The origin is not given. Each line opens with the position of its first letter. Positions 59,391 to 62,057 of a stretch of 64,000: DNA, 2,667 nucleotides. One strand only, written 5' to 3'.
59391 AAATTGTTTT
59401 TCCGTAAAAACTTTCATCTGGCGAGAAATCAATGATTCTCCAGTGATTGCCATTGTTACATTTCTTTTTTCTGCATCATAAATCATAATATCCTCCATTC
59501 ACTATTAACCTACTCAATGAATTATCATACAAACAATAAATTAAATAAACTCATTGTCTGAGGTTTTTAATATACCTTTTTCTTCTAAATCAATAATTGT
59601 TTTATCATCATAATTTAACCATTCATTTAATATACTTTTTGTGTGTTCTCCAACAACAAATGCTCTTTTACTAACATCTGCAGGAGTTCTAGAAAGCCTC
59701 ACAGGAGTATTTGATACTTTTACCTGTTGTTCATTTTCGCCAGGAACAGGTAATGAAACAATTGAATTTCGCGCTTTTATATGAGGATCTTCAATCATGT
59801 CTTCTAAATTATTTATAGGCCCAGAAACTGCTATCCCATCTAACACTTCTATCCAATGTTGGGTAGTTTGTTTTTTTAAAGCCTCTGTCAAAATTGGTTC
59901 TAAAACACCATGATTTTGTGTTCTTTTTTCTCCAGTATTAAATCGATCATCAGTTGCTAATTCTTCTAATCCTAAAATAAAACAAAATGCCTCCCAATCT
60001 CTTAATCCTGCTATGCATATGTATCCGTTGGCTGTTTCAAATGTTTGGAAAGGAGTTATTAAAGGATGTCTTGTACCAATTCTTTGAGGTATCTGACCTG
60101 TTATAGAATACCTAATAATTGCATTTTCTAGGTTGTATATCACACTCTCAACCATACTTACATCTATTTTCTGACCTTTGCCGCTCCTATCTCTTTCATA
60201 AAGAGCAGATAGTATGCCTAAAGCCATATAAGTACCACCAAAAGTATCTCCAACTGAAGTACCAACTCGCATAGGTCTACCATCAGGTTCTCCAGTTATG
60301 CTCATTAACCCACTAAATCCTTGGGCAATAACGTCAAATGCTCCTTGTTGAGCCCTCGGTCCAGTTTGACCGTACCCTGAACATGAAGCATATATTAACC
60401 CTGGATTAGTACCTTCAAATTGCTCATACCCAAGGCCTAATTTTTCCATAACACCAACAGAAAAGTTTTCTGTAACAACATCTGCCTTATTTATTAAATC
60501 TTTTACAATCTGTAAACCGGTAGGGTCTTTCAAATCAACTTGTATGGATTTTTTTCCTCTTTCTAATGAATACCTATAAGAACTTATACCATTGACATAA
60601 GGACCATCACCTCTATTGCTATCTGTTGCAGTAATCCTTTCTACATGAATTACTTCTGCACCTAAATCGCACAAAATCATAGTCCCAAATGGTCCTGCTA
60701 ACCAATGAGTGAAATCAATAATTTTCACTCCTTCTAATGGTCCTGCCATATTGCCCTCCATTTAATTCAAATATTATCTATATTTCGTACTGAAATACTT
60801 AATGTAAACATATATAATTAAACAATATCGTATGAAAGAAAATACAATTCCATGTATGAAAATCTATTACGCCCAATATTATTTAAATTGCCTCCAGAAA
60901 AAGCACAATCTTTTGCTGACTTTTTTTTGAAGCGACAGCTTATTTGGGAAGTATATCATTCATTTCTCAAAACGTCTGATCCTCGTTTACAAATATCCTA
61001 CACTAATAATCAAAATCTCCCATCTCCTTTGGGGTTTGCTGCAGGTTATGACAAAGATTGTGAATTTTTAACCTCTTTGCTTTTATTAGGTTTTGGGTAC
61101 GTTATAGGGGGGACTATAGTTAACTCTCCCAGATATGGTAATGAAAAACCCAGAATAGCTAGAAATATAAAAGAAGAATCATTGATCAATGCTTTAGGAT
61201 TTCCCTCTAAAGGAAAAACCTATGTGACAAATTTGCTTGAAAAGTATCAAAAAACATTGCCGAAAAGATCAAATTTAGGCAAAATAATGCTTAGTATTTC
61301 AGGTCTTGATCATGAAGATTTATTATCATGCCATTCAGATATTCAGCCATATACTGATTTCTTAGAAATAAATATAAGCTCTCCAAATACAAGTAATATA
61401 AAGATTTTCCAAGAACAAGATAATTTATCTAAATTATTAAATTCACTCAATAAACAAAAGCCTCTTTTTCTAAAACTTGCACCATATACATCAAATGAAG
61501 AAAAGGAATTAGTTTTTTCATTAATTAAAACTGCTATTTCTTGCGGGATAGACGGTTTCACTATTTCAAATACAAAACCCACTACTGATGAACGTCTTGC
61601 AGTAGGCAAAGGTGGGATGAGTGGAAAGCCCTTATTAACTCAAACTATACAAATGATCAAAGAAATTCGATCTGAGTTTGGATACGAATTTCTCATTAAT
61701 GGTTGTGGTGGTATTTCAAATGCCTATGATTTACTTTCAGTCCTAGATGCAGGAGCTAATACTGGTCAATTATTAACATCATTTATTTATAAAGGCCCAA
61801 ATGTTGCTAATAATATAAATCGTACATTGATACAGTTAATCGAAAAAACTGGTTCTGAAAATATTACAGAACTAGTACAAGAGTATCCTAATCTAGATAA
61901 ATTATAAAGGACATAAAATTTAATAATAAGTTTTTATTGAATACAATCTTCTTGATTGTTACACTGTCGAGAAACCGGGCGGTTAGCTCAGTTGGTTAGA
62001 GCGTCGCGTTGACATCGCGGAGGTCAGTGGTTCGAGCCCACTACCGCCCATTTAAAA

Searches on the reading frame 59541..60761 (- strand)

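Call 57: search_protein_families(library=pfam, proteins=[window:59541-60761:-], max_evalue=0.00001)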
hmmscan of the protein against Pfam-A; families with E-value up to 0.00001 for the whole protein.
window:59541-60761:- (406 aa): 1 family
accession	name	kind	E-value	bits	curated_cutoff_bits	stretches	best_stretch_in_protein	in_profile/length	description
PF02515.22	CoA_transf_3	-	1.7e-114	383.2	23.3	1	9-374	1-366/366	CoA-transferase family III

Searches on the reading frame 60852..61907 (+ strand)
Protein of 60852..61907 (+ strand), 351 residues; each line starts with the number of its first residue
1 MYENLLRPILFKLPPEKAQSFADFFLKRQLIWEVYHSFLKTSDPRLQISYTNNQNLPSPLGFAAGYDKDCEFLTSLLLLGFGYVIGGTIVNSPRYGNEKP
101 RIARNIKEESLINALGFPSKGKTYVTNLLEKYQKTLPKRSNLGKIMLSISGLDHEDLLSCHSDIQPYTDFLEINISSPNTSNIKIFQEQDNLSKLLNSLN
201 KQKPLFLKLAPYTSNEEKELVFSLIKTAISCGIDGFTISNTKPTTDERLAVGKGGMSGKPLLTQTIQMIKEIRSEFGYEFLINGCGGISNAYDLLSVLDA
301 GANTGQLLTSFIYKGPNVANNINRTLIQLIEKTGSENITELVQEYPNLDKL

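Call 57: search_protein_families(library=pfam, proteins=[window:60852-61907:+], max_evalue=0.00001)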
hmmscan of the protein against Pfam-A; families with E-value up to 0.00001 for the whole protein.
window:60852-61907:+ (351 aa): 1 family
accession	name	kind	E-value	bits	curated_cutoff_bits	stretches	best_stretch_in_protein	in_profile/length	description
PF01180.27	DHO_dh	-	2.1e-51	175.3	27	1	53-328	8-289/291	Dihydroorotate dehydrogenase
